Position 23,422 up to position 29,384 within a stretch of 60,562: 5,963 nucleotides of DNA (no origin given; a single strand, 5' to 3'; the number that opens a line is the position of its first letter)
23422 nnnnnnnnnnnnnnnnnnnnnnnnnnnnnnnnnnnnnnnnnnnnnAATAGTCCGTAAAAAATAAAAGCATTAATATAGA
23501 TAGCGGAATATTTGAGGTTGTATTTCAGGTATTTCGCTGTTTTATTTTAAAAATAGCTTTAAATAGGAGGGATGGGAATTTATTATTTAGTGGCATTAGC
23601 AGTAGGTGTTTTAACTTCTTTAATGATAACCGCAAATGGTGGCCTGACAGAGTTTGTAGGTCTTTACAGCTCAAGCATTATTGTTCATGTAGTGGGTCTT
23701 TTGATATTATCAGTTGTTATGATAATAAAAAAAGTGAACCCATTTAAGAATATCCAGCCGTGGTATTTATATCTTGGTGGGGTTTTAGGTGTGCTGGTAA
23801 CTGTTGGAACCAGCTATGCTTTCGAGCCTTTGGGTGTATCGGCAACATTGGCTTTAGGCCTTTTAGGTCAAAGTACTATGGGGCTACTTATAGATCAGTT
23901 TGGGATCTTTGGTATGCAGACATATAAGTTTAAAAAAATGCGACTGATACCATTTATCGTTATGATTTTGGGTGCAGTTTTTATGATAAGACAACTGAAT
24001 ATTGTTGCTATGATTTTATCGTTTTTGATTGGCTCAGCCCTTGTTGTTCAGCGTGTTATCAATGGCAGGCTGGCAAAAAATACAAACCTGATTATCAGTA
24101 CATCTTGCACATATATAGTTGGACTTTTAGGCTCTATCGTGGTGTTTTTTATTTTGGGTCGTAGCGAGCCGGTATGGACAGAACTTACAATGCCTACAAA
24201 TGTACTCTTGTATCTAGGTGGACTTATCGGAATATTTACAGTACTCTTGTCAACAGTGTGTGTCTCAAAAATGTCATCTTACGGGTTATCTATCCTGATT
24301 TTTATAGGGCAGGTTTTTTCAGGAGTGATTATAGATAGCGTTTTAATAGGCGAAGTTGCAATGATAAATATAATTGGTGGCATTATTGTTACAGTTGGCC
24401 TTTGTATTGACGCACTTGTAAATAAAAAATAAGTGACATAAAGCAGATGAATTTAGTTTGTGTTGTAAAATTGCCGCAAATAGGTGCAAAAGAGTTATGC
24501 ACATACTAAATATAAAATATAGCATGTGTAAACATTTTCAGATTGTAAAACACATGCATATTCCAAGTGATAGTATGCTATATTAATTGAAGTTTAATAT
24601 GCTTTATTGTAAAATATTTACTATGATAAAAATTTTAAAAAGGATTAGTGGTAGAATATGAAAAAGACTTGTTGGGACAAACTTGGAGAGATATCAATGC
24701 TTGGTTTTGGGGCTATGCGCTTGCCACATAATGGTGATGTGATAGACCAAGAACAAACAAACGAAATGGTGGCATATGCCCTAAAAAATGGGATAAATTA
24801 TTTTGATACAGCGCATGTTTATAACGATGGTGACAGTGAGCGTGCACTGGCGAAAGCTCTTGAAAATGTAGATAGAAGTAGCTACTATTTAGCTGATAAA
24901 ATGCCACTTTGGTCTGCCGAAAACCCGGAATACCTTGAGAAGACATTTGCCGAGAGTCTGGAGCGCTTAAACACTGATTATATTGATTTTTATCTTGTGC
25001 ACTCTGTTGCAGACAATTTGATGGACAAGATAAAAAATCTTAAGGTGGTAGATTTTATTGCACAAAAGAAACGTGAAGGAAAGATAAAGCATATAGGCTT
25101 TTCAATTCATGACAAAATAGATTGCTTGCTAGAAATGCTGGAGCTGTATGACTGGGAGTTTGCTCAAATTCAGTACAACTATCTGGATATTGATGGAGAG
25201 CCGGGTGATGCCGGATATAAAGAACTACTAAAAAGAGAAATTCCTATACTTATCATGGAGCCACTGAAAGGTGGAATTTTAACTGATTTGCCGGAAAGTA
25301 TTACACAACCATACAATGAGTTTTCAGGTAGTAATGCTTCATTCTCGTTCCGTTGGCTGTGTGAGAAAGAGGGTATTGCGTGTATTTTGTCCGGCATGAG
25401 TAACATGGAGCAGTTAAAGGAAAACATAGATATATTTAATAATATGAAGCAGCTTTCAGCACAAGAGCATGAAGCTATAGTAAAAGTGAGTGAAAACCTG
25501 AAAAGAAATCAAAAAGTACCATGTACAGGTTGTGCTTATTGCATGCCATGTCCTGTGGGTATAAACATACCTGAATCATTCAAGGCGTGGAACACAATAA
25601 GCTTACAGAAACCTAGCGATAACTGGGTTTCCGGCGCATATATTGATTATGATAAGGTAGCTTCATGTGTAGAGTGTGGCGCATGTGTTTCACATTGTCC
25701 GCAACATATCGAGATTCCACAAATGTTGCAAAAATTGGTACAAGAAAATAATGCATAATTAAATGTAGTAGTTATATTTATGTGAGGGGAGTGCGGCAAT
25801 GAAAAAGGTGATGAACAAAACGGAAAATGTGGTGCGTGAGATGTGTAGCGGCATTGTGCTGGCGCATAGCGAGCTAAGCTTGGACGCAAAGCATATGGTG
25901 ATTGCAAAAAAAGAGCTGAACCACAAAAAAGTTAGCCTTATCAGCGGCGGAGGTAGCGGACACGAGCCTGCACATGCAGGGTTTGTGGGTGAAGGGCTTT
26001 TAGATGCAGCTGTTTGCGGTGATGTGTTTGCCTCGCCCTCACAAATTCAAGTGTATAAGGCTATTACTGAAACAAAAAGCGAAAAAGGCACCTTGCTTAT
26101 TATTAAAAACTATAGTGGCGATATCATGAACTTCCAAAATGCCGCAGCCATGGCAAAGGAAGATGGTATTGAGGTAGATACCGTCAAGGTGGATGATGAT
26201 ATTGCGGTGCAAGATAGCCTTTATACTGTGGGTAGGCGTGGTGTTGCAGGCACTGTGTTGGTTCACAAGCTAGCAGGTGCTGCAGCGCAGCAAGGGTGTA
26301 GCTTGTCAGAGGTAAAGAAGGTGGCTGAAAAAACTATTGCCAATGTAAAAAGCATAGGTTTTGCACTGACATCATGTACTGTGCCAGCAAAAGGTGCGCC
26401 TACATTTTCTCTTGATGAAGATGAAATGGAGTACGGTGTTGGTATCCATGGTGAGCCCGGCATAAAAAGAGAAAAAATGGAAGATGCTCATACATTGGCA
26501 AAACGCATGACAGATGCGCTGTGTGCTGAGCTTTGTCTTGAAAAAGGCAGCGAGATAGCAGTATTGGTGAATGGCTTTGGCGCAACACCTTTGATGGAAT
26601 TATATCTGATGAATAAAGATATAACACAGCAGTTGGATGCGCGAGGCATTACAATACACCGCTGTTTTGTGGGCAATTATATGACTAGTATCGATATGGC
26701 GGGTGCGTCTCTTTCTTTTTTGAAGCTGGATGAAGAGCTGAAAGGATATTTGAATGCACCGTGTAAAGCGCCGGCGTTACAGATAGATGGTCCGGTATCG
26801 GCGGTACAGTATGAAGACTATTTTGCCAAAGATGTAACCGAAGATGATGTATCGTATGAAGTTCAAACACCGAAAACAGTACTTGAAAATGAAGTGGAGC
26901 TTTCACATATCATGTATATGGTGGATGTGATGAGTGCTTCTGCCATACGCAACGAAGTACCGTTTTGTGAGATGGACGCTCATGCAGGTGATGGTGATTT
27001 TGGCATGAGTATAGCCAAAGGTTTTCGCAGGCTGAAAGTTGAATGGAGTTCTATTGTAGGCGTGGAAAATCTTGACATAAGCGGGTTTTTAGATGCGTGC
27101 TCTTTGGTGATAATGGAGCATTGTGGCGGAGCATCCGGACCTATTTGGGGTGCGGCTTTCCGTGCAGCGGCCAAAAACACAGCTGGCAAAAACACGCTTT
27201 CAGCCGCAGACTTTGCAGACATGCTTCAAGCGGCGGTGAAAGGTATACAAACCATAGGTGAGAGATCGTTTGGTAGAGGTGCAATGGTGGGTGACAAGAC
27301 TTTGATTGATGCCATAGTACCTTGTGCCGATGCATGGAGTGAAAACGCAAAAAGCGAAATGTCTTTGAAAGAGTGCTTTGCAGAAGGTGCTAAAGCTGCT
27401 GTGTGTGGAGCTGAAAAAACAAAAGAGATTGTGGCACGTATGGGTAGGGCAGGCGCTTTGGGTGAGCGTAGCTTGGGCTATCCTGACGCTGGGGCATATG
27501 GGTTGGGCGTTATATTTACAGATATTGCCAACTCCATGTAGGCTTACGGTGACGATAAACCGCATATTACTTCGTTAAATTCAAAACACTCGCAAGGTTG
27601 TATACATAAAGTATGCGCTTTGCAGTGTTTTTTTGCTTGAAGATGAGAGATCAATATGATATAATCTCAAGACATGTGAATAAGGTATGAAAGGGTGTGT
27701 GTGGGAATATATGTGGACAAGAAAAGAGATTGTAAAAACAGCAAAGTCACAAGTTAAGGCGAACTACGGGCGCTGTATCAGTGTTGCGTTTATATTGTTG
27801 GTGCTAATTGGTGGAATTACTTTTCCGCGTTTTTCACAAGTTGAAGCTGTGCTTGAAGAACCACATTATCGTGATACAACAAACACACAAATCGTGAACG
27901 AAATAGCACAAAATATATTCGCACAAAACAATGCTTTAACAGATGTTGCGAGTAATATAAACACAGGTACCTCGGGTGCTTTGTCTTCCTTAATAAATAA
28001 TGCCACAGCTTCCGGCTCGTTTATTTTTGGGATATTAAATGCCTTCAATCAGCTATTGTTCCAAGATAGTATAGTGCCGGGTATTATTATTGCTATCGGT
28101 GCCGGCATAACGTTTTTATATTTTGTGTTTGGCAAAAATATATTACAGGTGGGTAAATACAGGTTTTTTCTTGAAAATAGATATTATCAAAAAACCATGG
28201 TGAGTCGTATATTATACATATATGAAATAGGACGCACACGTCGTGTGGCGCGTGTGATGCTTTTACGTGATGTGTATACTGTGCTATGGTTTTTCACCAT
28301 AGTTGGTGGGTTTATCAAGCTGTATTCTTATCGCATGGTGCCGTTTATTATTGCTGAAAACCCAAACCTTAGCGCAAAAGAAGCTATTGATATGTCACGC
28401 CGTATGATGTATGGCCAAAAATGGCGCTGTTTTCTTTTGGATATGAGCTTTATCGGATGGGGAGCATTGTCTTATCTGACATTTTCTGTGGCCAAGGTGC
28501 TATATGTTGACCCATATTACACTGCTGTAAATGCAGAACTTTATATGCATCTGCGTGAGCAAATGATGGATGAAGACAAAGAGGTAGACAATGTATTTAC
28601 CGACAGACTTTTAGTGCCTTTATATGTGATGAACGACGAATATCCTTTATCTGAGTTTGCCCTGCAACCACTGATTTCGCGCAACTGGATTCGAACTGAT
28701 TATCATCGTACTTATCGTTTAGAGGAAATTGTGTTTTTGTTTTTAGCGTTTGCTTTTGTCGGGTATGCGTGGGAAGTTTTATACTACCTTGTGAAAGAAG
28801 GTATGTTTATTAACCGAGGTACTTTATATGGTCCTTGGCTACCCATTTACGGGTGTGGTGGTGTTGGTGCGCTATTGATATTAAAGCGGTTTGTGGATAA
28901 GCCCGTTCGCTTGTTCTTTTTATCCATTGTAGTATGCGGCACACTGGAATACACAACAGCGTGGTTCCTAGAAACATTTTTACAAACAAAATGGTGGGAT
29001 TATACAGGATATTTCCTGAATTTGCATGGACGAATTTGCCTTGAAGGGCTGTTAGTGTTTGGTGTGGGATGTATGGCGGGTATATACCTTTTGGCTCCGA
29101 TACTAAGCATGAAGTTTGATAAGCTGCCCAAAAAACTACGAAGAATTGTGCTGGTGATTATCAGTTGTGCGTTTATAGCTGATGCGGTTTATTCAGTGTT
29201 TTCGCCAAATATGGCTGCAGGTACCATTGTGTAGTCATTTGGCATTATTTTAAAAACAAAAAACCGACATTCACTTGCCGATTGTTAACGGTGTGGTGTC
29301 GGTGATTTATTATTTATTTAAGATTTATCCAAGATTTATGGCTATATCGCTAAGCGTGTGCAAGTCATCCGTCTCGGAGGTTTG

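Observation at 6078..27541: AraC-flanked transport/catabolic locus with amplified paralogs and no recognisable substrate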

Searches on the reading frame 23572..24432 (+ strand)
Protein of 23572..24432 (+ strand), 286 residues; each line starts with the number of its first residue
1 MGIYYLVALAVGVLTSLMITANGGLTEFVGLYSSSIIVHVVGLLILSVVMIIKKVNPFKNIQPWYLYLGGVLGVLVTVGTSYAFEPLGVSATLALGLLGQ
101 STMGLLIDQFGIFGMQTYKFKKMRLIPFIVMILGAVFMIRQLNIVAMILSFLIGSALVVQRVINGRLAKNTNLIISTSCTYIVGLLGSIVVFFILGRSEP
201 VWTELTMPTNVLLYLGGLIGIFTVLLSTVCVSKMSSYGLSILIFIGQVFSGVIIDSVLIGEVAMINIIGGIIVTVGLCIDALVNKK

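Call 4: search_protein_families(library=pfam, proteins=[window:23572-24432:+])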
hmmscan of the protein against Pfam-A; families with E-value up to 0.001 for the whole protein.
window:23572-24432:+ (286 aa): 1 family
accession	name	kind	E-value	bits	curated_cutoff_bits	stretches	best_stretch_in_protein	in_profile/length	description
PF04657.19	DMT_YdcZ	-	1.9e-43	148.5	24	2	4-136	2-139/140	Putative inner membrane exporter, YdcZ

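Call 7: search_protein_families(library=ncbifam, proteins=[window:23572-24432:+], max_evalue=0.00001)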
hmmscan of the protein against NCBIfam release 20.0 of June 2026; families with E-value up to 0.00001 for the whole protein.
window:23572-24432:+ (286 aa): 0 families

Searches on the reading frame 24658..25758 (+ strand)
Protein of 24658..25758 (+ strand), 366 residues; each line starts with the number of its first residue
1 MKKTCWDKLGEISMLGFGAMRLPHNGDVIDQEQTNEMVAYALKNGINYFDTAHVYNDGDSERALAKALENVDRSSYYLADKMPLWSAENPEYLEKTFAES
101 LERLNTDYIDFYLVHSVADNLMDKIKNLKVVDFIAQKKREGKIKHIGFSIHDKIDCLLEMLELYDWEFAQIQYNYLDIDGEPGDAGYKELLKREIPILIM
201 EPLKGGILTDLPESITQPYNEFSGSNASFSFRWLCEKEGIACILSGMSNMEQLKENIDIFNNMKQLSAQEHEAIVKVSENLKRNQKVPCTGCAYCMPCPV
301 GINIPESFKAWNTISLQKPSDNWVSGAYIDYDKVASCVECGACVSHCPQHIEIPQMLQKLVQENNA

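Call 4: search_protein_families(library=pfam, proteins=[window:24658-25758:+])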
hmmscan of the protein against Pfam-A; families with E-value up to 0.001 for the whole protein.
window:24658-25758:+ (366 aa): 7 families
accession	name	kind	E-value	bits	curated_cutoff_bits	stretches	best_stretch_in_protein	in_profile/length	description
PF00248.27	Aldo_ket_red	-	3.8e-43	148.1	24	1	15-278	2-290/291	Aldo/keto reductase family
PF13187.11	Fer4_9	-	1e-09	38.7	27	1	289-350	2-50/52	4Fe-4S dicluster domain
PF13534.11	Fer4_17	-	2.5e-07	31.5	22.2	1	289-351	2-60/61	4Fe-4S dicluster domain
PF13183.11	Fer4_8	-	5.1e-07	30.6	27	1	289-351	5-68/68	4Fe-4S dicluster domain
PF13746.11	Fer4_18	-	5.8e-07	30.2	27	0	332-358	56-82/114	4Fe-4S dicluster domain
PF14697.11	Fer4_21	-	0.00011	22.7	35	0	270-300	22-53/59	4Fe-4S dicluster domain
PF14691.11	Fer4_20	-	0.00044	20.5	25.8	0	336-364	23-53/113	Dihydroprymidine dehydrogenase domain II, 4Fe-4S cluster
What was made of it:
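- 24658..25758 (+): Module A: aldo/keto reductase with a C-terminal 4Fe-4S dicluster domain. Call 4.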

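Call 7: search_protein_families(library=ncbifam, proteins=[window:24658-25758:+], max_evalue=0.00001)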
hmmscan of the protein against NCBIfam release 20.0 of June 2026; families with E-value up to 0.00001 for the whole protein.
window:24658-25758:+ (366 aa): 7 families
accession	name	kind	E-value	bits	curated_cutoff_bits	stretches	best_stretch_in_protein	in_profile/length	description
NF049922.1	MethglyxlRedYdjG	equivalog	1.1e-19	70.7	550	2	85-209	106-226/326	NADH-dependent methylglyoxal reductase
TIGR01293.1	Kv_beta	subfamily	1.6e-15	57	365.4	1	12-117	13-124/319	voltage-dependent potassium channel subunit beta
NF008598.0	PRK11565.1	equivalog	1.6e-11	43.8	425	1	30-150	26-139/275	2,5-didehydrogluconate reductase DkgA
NF008377.0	PRK11172.1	equivalog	7.2e-11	41.8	327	1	12-151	3-131/267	2,5-didehydrogluconate reductase DkgB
NF007912.0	PRK10625.1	equivalog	4.4e-09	36.2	415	0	95-149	112-179/346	NADP(H)-dependent aldo-keto reductase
NF007695.0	PRK10376.1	subfamily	1.4e-08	34.2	280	1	12-259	17-270/290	oxidoreductase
NF007388.0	PRK09912.1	subfamily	7e-08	31.7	448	0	225-274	280-328/346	L-glyceraldehyde 3-phosphate reductase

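Call 37: find_related_loci(query=window:24658-25758:+, collection=metagenome_contigs, flank=10000)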
Query window:24658-25758:+ (366 aa) in metagenome_contigs; peptide patterns used: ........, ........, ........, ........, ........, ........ (x = any residue, [..] = any of these).
164 stretches matched a pattern; 107 encode a relative of the query (tblastn E <= 1e-3); the best 80 are kept; 80 distinct loci.
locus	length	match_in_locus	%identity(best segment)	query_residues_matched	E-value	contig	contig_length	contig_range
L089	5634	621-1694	42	11-360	6e-99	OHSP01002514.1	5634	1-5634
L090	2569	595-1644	41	11-357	1e-94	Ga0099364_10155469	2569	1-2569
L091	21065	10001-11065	43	12-363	2e-91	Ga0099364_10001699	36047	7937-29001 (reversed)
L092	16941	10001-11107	39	8-360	6e-88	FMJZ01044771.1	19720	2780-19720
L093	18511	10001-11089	40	7-363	6e-88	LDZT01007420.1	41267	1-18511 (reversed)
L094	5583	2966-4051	41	11-360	1e-82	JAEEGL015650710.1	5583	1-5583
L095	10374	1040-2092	39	11-360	3e-82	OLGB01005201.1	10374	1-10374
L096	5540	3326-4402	42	15-360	6e-82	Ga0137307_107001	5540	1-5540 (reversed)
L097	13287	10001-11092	41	11-361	1e-81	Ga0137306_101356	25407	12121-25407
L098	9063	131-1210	41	11-360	2e-81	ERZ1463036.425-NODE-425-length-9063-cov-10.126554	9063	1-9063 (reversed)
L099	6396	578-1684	40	11-361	1e-80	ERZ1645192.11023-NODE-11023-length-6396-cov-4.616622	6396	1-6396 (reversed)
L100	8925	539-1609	38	12-360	1e-80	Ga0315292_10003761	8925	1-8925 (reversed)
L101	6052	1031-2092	39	11-362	2e-80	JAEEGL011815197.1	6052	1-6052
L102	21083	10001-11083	41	5-363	4e-80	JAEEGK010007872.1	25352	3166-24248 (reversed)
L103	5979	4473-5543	38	12-360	5e-79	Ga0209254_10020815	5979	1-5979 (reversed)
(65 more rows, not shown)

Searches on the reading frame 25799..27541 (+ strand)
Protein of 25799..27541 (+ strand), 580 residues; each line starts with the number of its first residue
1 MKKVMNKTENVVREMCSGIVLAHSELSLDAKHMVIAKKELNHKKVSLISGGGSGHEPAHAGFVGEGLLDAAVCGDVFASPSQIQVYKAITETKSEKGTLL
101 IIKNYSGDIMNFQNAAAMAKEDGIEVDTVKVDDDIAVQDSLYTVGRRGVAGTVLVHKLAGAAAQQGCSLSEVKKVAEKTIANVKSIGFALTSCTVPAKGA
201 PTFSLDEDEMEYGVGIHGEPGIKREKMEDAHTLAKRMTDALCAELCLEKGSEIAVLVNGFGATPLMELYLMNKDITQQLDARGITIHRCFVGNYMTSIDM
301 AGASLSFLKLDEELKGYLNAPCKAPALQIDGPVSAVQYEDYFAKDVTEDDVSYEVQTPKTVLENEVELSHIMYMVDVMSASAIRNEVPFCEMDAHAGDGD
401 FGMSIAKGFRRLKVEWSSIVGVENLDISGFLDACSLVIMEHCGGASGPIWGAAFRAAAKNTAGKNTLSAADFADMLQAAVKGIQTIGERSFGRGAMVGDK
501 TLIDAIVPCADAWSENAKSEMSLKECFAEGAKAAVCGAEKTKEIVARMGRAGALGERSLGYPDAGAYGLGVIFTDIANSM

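Call 4: search_protein_families(library=pfam, proteins=[window:25799-27541:+])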
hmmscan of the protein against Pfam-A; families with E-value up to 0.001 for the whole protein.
window:25799-27541:+ (580 aa): 2 families
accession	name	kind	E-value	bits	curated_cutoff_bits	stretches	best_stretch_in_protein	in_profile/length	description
PF02733.22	Dak1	-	5.1e-129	430.1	31.4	1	18-326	2-313/313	Dak1 domain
PF02734.22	Dak2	-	1e-44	152.9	27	1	396-577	2-173/174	DAK2 domain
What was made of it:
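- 25799..27541 (+): Module A: fused DhaK-DhaL dihydroxyacetone-kinase-family protein. Pfam (call 4).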

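Call 7: search_protein_families(library=ncbifam, proteins=[window:25799-27541:+], max_evalue=0.00001)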
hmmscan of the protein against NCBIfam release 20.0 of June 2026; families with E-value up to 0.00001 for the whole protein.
window:25799-27541:+ (580 aa): 5 families
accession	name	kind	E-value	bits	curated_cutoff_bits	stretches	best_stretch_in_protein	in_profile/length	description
NF011049.0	PRK14479.1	subfamily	2.9e-215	716.1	492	1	1-579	1-565/568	dihydroxyacetone kinase family protein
TIGR02363.1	dhaK1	equivalog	1.3e-136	455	406.25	1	1-326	1-328/329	dihydroxyacetone kinase subunit DhaK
TIGR02361.1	dak_ATP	equivalog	9.1e-129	430.7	574.95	1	2-574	1-580/583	glycerone kinase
TIGR02362.1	dhaK1b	equivalog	1.3e-90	303.8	413.25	1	3-324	1-323/326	DhaKLM operon coactivator DhaQ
TIGR02365.1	dha_L_ycgS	equivalog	2.7e-36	125.1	138.3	1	375-577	5-195/196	dihydroxyacetone kinase subunit DhaL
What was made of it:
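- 25799..27541 (+): NCBIfam PRK14479 scores 716 bits against a cut-off of 492 (call 7).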

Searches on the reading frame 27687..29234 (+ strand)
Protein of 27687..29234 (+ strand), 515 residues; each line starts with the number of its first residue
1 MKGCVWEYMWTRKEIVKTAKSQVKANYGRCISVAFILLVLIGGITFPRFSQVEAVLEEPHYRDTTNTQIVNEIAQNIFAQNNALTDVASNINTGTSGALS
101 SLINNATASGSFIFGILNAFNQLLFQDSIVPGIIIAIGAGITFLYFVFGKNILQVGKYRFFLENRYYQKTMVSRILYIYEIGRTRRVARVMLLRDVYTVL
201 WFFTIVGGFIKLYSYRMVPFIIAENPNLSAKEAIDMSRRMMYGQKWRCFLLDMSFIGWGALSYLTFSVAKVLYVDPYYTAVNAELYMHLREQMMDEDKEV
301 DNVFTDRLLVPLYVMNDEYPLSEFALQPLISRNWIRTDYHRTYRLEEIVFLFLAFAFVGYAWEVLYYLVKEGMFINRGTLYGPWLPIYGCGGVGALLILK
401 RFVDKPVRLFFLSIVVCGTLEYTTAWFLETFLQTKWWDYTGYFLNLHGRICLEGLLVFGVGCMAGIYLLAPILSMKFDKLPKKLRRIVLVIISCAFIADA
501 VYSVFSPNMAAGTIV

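Call 7: search_protein_families(library=ncbifam, proteins=[window:27687-29234:+], max_evalue=0.00001)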
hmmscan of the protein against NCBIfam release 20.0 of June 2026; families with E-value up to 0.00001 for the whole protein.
window:27687-29234:+ (515 aa): 0 families

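Call 34: search_protein_families(library=pfam, proteins=[window:27687-29234:+], max_evalue=0.0001)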
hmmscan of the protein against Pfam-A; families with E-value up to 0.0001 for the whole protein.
window:27687-29234:+ (515 aa): 2 families
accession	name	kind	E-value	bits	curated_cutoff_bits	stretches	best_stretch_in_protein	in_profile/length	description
PF06541.16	ABC_trans_CmpB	-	6.1e-44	150.3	25.9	1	350-504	1-151/151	Putative ABC-transporter type IV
PF06161.16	DUF975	-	1.6e-20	74.5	34.8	1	9-291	1-241/243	Protein of unknown function (DUF975)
